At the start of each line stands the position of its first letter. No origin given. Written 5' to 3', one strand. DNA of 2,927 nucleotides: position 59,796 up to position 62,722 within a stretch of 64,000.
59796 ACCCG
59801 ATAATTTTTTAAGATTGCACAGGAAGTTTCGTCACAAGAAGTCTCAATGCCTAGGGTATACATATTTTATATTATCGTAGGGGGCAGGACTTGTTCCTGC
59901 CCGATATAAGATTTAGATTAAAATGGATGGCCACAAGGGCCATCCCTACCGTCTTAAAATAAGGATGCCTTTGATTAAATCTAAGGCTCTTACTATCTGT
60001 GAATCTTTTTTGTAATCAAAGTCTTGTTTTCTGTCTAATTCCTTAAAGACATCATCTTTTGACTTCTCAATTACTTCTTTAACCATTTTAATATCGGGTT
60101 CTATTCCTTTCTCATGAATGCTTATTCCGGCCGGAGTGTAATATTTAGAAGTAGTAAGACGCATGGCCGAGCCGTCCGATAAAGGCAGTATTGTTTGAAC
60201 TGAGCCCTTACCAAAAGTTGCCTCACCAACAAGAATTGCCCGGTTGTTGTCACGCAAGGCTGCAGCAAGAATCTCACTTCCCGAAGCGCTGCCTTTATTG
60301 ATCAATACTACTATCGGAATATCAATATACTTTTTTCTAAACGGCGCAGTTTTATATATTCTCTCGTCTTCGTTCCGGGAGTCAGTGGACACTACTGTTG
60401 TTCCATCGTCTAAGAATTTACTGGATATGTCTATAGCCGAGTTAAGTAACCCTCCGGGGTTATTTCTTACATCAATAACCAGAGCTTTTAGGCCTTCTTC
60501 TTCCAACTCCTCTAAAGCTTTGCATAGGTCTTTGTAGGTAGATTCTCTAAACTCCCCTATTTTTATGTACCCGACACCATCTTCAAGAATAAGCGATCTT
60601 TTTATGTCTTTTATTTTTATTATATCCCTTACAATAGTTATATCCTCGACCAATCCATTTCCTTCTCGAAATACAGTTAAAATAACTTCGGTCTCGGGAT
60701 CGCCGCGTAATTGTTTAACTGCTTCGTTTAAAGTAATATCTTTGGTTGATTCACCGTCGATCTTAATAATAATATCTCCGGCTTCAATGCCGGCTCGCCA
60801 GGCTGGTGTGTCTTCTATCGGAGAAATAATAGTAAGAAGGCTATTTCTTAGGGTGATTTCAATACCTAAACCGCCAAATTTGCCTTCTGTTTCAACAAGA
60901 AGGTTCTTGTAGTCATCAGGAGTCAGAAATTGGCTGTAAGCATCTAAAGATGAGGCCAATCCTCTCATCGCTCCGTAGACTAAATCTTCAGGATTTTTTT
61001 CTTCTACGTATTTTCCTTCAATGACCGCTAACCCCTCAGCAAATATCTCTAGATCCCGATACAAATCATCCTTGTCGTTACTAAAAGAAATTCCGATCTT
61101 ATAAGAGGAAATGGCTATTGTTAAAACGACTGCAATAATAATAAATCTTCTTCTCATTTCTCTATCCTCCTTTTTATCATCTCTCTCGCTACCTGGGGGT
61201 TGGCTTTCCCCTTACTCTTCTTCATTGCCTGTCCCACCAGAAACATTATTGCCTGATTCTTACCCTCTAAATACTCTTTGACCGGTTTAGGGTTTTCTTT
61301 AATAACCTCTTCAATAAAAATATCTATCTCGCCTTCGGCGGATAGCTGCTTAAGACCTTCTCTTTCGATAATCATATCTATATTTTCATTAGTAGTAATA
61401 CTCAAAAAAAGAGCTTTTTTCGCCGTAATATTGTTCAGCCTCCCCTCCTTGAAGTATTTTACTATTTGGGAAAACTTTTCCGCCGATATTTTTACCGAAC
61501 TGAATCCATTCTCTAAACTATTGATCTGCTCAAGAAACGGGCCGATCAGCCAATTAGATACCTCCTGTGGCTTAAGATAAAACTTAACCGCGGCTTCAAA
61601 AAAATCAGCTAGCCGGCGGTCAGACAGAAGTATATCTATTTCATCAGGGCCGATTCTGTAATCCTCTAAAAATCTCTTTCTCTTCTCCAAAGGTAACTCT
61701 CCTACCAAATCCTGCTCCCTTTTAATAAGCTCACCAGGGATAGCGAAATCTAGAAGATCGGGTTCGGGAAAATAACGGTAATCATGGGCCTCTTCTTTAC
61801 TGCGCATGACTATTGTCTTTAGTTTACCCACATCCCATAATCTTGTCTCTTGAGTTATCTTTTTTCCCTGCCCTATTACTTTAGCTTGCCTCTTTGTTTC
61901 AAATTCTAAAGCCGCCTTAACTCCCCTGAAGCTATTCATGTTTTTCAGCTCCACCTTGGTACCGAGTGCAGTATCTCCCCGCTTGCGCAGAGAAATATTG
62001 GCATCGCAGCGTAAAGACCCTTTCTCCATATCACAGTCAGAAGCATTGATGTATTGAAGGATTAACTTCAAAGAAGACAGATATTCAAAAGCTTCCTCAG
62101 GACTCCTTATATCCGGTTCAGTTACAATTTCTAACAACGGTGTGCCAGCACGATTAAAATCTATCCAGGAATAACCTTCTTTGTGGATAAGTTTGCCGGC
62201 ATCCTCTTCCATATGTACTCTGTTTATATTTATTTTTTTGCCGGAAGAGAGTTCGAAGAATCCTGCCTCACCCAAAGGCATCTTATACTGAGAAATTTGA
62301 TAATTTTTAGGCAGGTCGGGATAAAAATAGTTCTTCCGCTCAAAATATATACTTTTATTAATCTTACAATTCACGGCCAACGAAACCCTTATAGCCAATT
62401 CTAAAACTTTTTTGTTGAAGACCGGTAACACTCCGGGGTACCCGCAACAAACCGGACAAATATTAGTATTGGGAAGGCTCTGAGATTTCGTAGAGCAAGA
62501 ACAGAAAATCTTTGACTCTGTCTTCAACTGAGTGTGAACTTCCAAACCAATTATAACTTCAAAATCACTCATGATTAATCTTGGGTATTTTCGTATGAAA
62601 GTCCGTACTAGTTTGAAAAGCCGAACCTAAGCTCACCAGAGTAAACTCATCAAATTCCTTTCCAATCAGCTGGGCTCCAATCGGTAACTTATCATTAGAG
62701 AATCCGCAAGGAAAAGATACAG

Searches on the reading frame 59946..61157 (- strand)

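Call 69: search_protein_families(library=pfam, proteins=[window:59946-61157:-], max_evalue=0.00001)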
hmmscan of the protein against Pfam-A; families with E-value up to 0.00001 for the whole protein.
window:59946-61157:- (403 aa): 4 families
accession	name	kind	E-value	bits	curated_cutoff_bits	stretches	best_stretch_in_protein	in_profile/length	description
PF03572.23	Peptidase_S41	-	3e-57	193.2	24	1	195-357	2-164/165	Peptidase family S41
PF17820.7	PDZ_6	-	9.1e-13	48.2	27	1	111-162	3-52/54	PDZ domain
PF13180.12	PDZ_2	-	1.2e-10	42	27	1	95-168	1-73/80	PDZ domain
PF00595.29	PDZ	-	1.4e-09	38.7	23.2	1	91-162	7-80/81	PDZ domain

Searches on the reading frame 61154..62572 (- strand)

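Call 69: search_protein_families(library=pfam, proteins=[window:61154-62572:-], max_evalue=0.00001)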
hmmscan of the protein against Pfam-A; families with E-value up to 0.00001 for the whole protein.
window:61154-62572:- (472 aa): 2 families
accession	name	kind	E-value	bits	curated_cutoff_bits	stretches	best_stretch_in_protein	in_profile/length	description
PF02934.20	GatB_N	-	5.5e-118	393.6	23.4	1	6-283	1-276/277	GatB/GatE catalytic domain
PF02637.23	GatB_Yqey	-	8.5e-40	136.5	27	1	323-470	1-148/148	GatB domain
